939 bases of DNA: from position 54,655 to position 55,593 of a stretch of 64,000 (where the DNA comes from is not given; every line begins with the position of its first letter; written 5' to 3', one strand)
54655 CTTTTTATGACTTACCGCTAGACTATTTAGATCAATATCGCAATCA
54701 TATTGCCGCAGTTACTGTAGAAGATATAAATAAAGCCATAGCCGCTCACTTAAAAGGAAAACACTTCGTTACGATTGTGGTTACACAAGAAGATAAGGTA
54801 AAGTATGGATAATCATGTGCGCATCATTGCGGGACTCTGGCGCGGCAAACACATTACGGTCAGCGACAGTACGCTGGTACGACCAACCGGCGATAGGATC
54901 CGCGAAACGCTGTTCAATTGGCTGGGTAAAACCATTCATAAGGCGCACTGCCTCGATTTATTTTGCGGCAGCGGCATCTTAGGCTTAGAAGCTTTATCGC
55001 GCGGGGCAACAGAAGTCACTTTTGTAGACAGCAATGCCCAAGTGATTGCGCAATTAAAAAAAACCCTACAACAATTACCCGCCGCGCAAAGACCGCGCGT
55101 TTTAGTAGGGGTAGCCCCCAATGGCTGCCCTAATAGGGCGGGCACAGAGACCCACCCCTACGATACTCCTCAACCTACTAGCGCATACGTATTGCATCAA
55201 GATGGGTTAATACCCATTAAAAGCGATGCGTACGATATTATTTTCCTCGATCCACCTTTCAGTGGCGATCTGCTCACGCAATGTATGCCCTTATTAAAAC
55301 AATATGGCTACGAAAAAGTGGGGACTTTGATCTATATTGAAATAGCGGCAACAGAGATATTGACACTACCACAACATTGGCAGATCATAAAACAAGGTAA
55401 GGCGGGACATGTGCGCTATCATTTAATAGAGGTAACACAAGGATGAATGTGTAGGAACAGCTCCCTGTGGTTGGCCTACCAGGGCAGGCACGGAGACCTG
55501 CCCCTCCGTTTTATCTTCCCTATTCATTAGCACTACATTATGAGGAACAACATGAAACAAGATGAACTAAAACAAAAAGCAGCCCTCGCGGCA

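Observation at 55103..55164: REP palindrome inserted in-frame inside the rsmD coding sequence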

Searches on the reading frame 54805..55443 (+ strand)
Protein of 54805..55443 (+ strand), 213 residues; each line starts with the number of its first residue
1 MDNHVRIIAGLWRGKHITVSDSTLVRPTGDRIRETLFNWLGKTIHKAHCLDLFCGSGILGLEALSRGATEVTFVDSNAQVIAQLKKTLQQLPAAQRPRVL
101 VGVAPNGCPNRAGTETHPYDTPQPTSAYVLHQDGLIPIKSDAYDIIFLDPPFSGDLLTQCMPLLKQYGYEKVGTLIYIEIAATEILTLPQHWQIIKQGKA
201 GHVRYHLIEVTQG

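Call 6: search_protein_families(library=pfam, proteins=[window:54805-55443:+])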
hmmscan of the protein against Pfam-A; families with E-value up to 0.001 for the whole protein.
window:54805-55443:+ (213 aa): 4 families
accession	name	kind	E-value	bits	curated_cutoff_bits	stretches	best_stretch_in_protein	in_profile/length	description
PF03602.21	Cons_hypoth95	-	1.2e-46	159.1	24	2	5-101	1-97/182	Conserved hypothetical protein 95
PF05175.20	MTS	-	3.6e-08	33.7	23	1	36-91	23-78/170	Methyltransferase small domain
PF02086.21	MethyltransfD12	-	6.9e-05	23.1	22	0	35-90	7-64/253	D12 class N6 adenine-specific DNA methyltransferase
PF13649.12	Methyltransf_25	-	0.0003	21.8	27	1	50-92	2-45/97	Methyltransferase domain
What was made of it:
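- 54805..55446 (+): rsmD coding sequence (213 aa), 16S rRNA m2G966 methyltransferase family. Pfam PF03602 at 1.2e-46 (call 6).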

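Call 7: search_solved_structures(query=window:54805-55443:+, show_alignments=3)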
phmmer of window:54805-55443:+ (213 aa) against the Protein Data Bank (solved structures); distinct sequences matched with E-value up to 0.001: 7.
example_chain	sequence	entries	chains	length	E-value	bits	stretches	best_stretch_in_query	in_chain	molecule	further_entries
2ift_A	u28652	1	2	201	2.6e-40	141.6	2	4-96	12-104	Putative methylase HI0767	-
2fpo_A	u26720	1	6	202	3.1e-34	121.7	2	4-95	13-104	methylase yhhF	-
3p9n_A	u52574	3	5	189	7.1e-18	68.2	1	5-92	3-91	POSSIBLE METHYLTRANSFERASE (METHYLASE) | Putative methyltransferase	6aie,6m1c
2fhp_A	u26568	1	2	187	4.3e-13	52.6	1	3-88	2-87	methylase, putative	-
2esr_A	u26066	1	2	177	7e-13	51.9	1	20-90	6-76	Methyltransferase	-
1ws6_A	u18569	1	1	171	1.6e-07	34.4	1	5-92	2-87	methyltransferase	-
8rdl_A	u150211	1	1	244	0.00095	22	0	34-87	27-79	ToxA protein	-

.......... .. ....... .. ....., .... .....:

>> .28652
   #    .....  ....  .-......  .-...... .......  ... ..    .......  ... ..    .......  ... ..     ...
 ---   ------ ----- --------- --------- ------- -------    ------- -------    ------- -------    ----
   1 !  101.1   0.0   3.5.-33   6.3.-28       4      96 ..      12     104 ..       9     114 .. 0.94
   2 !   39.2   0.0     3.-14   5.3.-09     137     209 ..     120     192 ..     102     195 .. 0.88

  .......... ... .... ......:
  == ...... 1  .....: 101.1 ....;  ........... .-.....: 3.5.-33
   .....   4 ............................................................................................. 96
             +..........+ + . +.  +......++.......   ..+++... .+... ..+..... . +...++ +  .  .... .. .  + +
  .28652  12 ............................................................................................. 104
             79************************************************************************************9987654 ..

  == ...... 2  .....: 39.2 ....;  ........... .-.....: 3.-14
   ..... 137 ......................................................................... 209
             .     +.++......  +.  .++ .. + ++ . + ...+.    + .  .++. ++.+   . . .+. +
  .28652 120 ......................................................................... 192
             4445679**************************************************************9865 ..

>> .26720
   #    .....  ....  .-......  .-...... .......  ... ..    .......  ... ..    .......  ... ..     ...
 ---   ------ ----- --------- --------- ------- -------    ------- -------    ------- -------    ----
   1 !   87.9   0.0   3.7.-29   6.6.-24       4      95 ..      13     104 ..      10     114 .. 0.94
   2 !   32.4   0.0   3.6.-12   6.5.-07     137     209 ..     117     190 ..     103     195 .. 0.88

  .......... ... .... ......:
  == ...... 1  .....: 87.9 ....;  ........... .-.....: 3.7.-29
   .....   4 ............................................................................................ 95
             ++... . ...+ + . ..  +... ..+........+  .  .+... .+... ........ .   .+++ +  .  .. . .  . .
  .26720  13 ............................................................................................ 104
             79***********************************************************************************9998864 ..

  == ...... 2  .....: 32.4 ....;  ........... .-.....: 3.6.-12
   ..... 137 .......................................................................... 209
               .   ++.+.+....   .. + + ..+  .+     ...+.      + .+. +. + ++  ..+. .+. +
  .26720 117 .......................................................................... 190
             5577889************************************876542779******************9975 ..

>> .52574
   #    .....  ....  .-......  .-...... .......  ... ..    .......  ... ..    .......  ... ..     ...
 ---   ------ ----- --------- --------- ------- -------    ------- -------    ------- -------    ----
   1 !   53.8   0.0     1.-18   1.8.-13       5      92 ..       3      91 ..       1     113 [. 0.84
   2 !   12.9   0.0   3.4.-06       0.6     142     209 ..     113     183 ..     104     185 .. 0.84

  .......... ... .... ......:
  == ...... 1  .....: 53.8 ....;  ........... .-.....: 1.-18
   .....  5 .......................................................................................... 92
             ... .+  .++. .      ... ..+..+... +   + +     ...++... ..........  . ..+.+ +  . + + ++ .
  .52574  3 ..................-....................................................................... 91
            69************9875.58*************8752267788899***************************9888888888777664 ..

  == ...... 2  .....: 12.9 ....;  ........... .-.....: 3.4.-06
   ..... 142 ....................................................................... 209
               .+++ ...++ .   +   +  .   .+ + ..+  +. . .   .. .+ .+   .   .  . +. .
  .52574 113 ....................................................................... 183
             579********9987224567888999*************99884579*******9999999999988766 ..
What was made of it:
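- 54805..55446 (+): Matches PDB 2ift at 2.6e-40 and 2fpo at 3.1e-34 (call 7).
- Checked: The window protein has 41 residues where E. coli and H. influenzae RsmD have 12-15 (call 7).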

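Call 8: find_homologous_proteins(query=window:54805-55443:+, max_evalue=1e-20)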
Query window:54805-55443:+ (213 aa): 4868 proteins with E <= 1e-20 among 8000 candidates; the best 120 are listed.
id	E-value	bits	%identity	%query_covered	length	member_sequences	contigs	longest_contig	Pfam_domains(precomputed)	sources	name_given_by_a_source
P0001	9.2e-142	488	100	100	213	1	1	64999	PF05175.21,PF03602.22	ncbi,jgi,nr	ncbi:MAG: rsmD [Gammaproteobacteria bacterium]|jgi:16S rRNA (guanine966-N2)-methyltransferase|nr:rsm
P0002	7.9e-108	377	83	100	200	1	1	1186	PF05175.21,PF03602.22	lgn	-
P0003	1.6e-102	360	78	99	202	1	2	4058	PF05175.21,PF03602.22,PF02086.22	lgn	-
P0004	1.8e-101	356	77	99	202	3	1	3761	PF05175.21,PF03602.22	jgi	jgi:16S rRNA (guanine966-N2)-methyltransferase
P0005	6.3e-100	351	77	99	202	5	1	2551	PF05175.21,PF03602.22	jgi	jgi:16S rRNA (guanine966-N2)-methyltransferase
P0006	7.9e-100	351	76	99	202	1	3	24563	PF05175.21,PF03602.22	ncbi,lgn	-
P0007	9.6e-99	347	76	99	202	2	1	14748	PF05175.21,PF03602.22,PF13649.13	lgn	-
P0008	2.6e-98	346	76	99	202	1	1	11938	PF05175.21,PF03602.22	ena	-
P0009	1.7e-87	311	67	100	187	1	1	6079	PF05175.21,PF03602.22,PF13649.13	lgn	-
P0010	4.2e-84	299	64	99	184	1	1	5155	PF05175.21,PF03602.22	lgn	-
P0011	8.1e-83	295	66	99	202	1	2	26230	PF05175.21,PF03602.22,PF02086.22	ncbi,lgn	-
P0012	4.3e-69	250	58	99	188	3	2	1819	PF05175.21,PF03602.22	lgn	-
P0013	1.1e-68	249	58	99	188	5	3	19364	PF05175.21,PF03602.22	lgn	-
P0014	8.9e-68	246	57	99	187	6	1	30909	PF03602.22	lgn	-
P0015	2.1e-67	245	59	99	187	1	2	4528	PF05175.21,PF03602.22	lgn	-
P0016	1.4e-66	242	57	99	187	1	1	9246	PF05175.21,PF03602.22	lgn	-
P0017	1.9e-65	239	55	99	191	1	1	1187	PF03602.22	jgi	jgi:16S rRNA (guanine966-N2)-methyltransferase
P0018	2.2e-64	235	55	99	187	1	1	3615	PF05175.21,PF03602.22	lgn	-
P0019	6.1e-62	227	52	99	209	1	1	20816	PF03602.22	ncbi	-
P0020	4.9e-54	201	74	64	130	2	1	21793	PF05175.21,PF03602.22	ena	-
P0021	4.8e-44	169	44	98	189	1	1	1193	PF05175.21,PF03602.22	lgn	-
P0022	6.4e-42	162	42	98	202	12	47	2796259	PF05175.21,PF03602.22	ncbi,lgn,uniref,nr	ncbi:16S rRNA (guanine(966)-N(2))-methyltransferase RsmD [Avibacterium paragallinarum]|uniref:Riboso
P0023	1.2e-41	161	42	98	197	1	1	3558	PF05175.21,PF03602.22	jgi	jgi:16S rRNA (guanine966-N2)-methyltransferase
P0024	8.5e-41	158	40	99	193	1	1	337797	PF05175.21,PF03602.22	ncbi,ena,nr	ncbi:MAG: 16S rRNA (guanine(966)-N(2))-methyltransferase RsmD [Woeseiaceae bacterium]|nr:16S rRNA (g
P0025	1.1e-40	158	42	98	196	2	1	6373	PF03602.22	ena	-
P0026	1.3e-40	157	43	99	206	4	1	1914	PF05175.21,PF03602.22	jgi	jgi:16S rRNA (guanine966-N2)-methyltransferase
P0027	1.5e-40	157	42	97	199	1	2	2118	PF13847.13,PF05175.21,PF03602.22,PF13649.13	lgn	-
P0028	1.8e-40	157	42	99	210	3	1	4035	PF05175.21,PF03602.22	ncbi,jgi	jgi:16S rRNA (guanine966-N2)-methyltransferase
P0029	1.8e-40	157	42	100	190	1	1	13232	PF13847.13,PF05175.21,PF03602.22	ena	-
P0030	1.8e-40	157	43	97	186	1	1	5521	PF05175.21,PF03602.22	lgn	-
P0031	2.4e-40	156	42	98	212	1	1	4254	PF05175.21,PF03602.22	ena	-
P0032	2.6e-40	156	43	98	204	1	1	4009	PF13847.13,PF05175.21,PF03602.22,PF13649.13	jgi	jgi:16S rRNA (guanine966-N2)-methyltransferase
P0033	2.8e-40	156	42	97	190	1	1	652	PF13847.13,PF05175.21,PF03602.22,PF13649.13,PF02086.22,PF02475.24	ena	-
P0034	2.9e-40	156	42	99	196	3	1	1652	PF03602.22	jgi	jgi:16S rRNA (guanine966-N2)-methyltransferase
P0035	5.0e-40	155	43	98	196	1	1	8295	PF05175.21,PF03602.22,PF02086.22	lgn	-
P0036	5.4e-40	155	42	97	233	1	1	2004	PF13847.13,PF05175.21,PF03602.22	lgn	-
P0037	5.9e-40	155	43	97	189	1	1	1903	PF05175.21,PF03602.22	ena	-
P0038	6.3e-40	155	42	100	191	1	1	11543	PF13847.13,PF05175.21,PF03602.22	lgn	-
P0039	1.1e-39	154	42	98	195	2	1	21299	PF05175.21,PF03602.22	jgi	jgi:16S rRNA (guanine966-N2)-methyltransferase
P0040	1.1e-39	154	42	99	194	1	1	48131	PF13847.13,PF05175.21,PF03602.22,PF13649.13,PF02475.24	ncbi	ncbi:MAG: 16S rRNA (guanine(966)-N(2))-methyltransferase RsmD [Pseudomonadota bacterium]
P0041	1.2e-39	154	43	97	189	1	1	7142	PF13847.13,PF05175.21,PF03602.22,PF13649.13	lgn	-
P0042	1.3e-39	154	44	98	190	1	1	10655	PF13847.13,PF05175.21,PF03602.22,PF13649.13,PF02086.22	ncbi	-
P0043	1.4e-39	154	41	98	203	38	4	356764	PF05175.21,PF03602.22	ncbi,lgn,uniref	ncbi:16S rRNA (guanine(966)-N(2))-methyltransferase RsmD [Avibacterium paragallinarum]|uniref:16S rR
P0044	3.0e-39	153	42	98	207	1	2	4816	PF05175.21,PF03602.22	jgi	jgi:16S rRNA (guanine966-N2)-methyltransferase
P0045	3.8e-39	153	42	96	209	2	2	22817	PF05175.21,PF03602.22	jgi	jgi:16S rRNA (guanine966-N2)-methyltransferase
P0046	5.1e-39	152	43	97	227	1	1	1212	PF13847.13,PF05175.21,PF03602.22,PF13649.13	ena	-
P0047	6.9e-39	152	42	97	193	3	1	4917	PF13847.13,PF05175.21,PF03602.22,PF13649.13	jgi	jgi:16S rRNA (guanine966-N2)-methyltransferase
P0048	8.1e-39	151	41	97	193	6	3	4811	PF13847.13,PF05175.21,PF03602.22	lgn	-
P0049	8.4e-39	151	41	98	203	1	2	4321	PF03602.22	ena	-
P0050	8.5e-39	151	42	98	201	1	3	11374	PF03602.22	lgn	-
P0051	8.9e-39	151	41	99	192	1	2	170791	PF13847.13,PF03602.22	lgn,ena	-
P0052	9.4e-39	151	41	98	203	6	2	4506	PF03602.22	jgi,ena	jgi:16S rRNA (guanine966-N2)-methyltransferase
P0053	1.0e-38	151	41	98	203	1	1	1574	PF05175.21,PF03602.22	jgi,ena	-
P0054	1.0e-38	151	40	97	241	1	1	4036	PF13847.13,PF05175.21,PF03602.22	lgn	-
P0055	1.0e-38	151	40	98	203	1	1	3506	PF03602.22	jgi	jgi:16S rRNA (guanine966-N2)-methyltransferase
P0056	1.1e-38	151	41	98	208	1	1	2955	PF03602.22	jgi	jgi:16S rRNA (guanine966-N2)-methyltransferase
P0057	1.1e-38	151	41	98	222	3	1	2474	PF03602.22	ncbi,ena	-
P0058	1.1e-38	151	40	97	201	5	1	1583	PF05175.21,PF03602.22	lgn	-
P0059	1.1e-38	151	40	98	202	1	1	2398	PF03602.22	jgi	jgi:16S rRNA (guanine966-N2)-methyltransferase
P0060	1.2e-38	151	42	96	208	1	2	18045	PF05175.21,PF03602.22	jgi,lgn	jgi:16S rRNA (guanine966-N2)-methyltransferase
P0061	1.2e-38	151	42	97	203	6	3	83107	PF03602.22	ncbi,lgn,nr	ncbi:MAG: 16S rRNA (guanine(966)-N(2))-methyltransferase RsmD [Pseudomonadota bacterium]|nr:16S rRNA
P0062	1.5e-38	151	41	98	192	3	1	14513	PF13847.13,PF05175.21,PF03602.22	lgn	-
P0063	2.1e-38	150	44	97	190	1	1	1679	PF13847.13,PF05175.21,PF03602.22,PF13649.13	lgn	-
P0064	2.4e-38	150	41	98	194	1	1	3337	PF03602.22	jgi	jgi:16S rRNA (guanine966-N2)-methyltransferase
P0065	2.4e-38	150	41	99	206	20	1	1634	PF03602.22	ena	-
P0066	2.5e-38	150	42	99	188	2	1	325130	PF13847.13,PF05175.21,PF03602.22,PF13649.13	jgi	jgi:16S rRNA (guanine966-N2)-methyltransferase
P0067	2.7e-38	150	39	98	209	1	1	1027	PF03602.22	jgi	-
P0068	2.8e-38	150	42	100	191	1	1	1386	PF05175.21,PF03602.22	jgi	jgi:16S rRNA (guanine966-N2)-methyltransferase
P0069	2.9e-38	150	41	98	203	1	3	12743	PF03602.22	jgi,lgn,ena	jgi:16S rRNA (guanine966-N2)-methyltransferase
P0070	2.9e-38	150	40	99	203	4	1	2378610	PF05175.21,PF03602.22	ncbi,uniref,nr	ncbi:16S rRNA (guanine(966)-N(2))-methyltransferase RsmD [Avibacterium sp. 20-126]|uniref:16S rRNA (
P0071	2.9e-38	150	40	96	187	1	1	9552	PF13847.13,PF03602.22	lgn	-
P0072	3.0e-38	150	42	98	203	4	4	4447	PF03602.22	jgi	jgi:16S rRNA (guanine966-N2)-methyltransferase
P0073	3.0e-38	150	41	98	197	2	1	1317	PF13847.13,PF05175.21,PF03602.22,PF13649.13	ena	-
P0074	3.1e-38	150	42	96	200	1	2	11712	PF13847.13,PF05175.21,PF03602.22,PF13649.13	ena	-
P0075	3.1e-38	150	40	99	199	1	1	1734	PF03602.22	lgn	-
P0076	3.2e-38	150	43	97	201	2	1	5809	PF13847.13,PF03602.22,PF02086.22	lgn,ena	-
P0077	3.3e-38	149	42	98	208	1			PF03602.22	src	-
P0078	3.4e-38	149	41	99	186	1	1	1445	PF13847.13,PF05175.21,PF03602.22,PF13649.13,PF01189.24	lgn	-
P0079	3.4e-38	149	39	98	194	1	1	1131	PF03602.22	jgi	jgi:16S rRNA (guanine966-N2)-methyltransferase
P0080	3.8e-38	149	43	96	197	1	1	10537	PF05175.21,PF03602.22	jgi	jgi:16S rRNA (guanine966-N2)-methyltransferase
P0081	4.0e-38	149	42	98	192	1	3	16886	PF13847.13,PF05175.21,PF03602.22,PF02086.22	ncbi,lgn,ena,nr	ncbi:MAG: 16S rRNA (guanine(966)-N(2))-methyltransferase RsmD [Gammaproteobacteria bacterium RIFCSPH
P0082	4.0e-38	149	44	98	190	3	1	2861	PF13847.13,PF05175.21,PF03602.22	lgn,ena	-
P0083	4.1e-38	149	41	98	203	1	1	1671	PF03602.22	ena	-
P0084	4.1e-38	149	39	99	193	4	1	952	PF13847.13,PF05175.21,PF03602.22,PF13649.13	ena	-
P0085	4.2e-38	149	42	97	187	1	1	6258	PF13847.13,PF05175.21,PF03602.22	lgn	-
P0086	4.3e-38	149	38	99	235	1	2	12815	PF13847.13,PF03602.22,PF02086.22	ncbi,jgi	ncbi:MAG: 16S rRNA (guanine(966)-N(2))-methyltransferase RsmD [Gammaproteobacteria bacterium]|jgi:16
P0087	4.8e-38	149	41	98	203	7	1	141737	PF03602.22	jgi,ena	-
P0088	5.1e-38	149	41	98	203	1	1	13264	PF03602.22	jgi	jgi:16S rRNA (guanine966-N2)-methyltransferase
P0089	5.2e-38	149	43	98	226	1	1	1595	PF03602.22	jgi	jgi:16S rRNA (guanine966-N2)-methyltransferase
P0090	5.4e-38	149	41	96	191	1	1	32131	PF05175.21,PF03602.22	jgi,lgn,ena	-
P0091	5.7e-38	149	42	98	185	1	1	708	PF13847.13,PF05175.21,PF03602.22,PF13649.13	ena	-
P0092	6.1e-38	149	52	71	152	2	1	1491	PF03602.22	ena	-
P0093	6.7e-38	148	41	97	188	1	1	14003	PF05175.21,PF03602.22,PF13649.13,PF02086.22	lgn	-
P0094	7.3e-38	148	39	98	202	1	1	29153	PF03602.22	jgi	jgi:16S rRNA (guanine966-N2)-methyltransferase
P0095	7.4e-38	148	37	97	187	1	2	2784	PF13847.13,PF05175.21,PF03602.22,PF02086.22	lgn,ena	-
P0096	8.3e-38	148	37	97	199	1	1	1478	PF13847.13,PF03602.22,PF02086.22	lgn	-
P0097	8.6e-38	148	41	96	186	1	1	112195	PF13847.13,PF05175.21,PF03602.22,PF13649.13,PF01170.25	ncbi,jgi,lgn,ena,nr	ncbi:MAG: 16S rRNA (guanine(966)-N(2))-methyltransferase RsmD [Gammaproteobacteria bacterium]|nr:16S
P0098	8.7e-38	148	39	99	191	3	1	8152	PF13847.13,PF05175.21,PF03602.22,PF13649.13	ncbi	ncbi:MAG TPA: 16S rRNA (guanine(966)-N(2))-methyltransferase RsmD [Gammaproteobacteria bacterium]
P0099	9.0e-38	148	40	98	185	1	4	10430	PF13847.13,PF05175.21,PF03602.22,PF02086.22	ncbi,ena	-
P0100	9.1e-38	148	41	98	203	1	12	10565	PF03602.22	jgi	jgi:16S rRNA (guanine966-N2)-methyltransferase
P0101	9.3e-38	148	41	98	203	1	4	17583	PF03602.22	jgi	jgi:16S rRNA (guanine966-N2)-methyltransferase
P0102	9.5e-38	148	40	97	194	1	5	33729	PF05175.21,PF03602.22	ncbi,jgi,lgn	ncbi:MAG: 16S rRNA (guanine966-N2)-methyltransferase [Candidatus Endobugula sp.]|jgi:16S rRNA (guani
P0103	1.0e-37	148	42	97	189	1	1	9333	PF13847.13,PF05175.21,PF03602.22,PF13649.13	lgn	-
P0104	1.0e-37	148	40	97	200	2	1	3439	PF13847.13,PF05175.21,PF03602.22,PF13649.13,PF02086.22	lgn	-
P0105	1.1e-37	148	41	98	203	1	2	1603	PF03602.22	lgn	-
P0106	1.1e-37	148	41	98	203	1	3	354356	PF03602.22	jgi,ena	jgi:16S rRNA (guanine966-N2)-methyltransferase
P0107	1.1e-37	148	40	99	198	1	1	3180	PF05175.21,PF03602.22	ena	-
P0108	1.1e-37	148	41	98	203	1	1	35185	PF03602.22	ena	-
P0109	1.1e-37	148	41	98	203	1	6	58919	PF03602.22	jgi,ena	jgi:16S rRNA (guanine966-N2)-methyltransferase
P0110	1.1e-37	148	42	97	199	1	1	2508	PF05175.21,PF03602.22,PF13649.13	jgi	jgi:16S rRNA (guanine966-N2)-methyltransferase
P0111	1.2e-37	148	42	96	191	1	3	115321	PF03602.22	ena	-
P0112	1.2e-37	148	44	97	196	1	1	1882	PF05175.21,PF03602.22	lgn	-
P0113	1.2e-37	148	42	96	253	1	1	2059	PF03602.22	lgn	-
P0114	1.2e-37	148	42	97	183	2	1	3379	PF05175.21,PF03602.22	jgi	-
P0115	1.3e-37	148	38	98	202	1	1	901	PF03602.22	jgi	jgi:16S rRNA (guanine966-N2)-methyltransferase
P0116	1.3e-37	148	41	98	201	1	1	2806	PF03602.22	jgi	jgi:16S rRNA (guanine966-N2)-methyltransferase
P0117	1.3e-37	148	41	96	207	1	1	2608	PF05175.21,PF03602.22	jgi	jgi:16S rRNA (guanine966-N2)-methyltransferase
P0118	1.3e-37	148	40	98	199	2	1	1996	PF03602.22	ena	-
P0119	1.3e-37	148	42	99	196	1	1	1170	PF03602.22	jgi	jgi:16S rRNA (guanine966-N2)-methyltransferase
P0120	1.3e-37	148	39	98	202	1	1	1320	PF03602.22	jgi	jgi:16S rRNA (guanine966-N2)-methyltransferase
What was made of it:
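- No other protein among 4868 homologues has it (call 8).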

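Call 11: find_encoding_contigs(protein=P0002, flank=3000, max_places=2)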
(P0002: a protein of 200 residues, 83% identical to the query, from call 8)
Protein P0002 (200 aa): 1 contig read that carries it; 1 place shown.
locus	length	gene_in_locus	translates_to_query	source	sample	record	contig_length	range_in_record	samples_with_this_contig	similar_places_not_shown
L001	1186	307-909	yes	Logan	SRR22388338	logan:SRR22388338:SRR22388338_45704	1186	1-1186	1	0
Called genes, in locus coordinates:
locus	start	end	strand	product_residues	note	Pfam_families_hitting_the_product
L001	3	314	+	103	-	?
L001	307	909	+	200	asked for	PF03602:Cons_hypoth95, PF05175:MTS (weak)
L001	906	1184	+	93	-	?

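Call 12: find_encoding_contigs(protein=P0006, flank=10000, max_places=2)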
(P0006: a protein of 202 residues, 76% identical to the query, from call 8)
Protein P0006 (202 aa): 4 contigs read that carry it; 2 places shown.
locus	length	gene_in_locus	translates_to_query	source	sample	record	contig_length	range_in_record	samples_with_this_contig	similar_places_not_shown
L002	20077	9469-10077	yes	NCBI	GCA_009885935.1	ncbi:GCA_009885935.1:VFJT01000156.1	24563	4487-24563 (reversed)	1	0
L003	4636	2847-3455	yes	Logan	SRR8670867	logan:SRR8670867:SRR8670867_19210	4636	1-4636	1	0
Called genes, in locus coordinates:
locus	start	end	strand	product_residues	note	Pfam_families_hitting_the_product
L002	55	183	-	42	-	-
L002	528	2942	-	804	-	PF00989:PAS (faint), PF08448:PAS_4, PF13426:PAS_9 (faint), PF08448:PAS_4, PF02518:HATPase_c, PF14501:HATPase_c_5 (weak)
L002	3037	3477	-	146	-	-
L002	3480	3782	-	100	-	-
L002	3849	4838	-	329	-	PF18075:FtsX_ECD, PF02687:FtsX (weak)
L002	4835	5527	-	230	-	PF00005:ABC_tran, PF13304:AAA_21 (weak)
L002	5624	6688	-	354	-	PF02881:SRP54_N, PF13207:AAA_17 (faint), PF06414:Zeta_toxin, PF00448:SRP54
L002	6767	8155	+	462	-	PF00675:Peptidase_M16, PF05193:Peptidase_M16_C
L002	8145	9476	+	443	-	PF00675:Peptidase_M16, PF05193:Peptidase_M16_C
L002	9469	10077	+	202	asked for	PF03602:Cons_hypoth95, PF05175:MTS (faint)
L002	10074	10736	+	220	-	PF06026:Rib_5-P_isom_A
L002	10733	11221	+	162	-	PF01242:PTPS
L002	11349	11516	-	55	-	-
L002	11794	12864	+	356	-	-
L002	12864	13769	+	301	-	PF07963:N_methyl (faint)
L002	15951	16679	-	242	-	PF04445:SAM_MT, PF03602:Cons_hypoth95 (weak)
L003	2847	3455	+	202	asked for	PF03602:Cons_hypoth95, PF05175:MTS (faint)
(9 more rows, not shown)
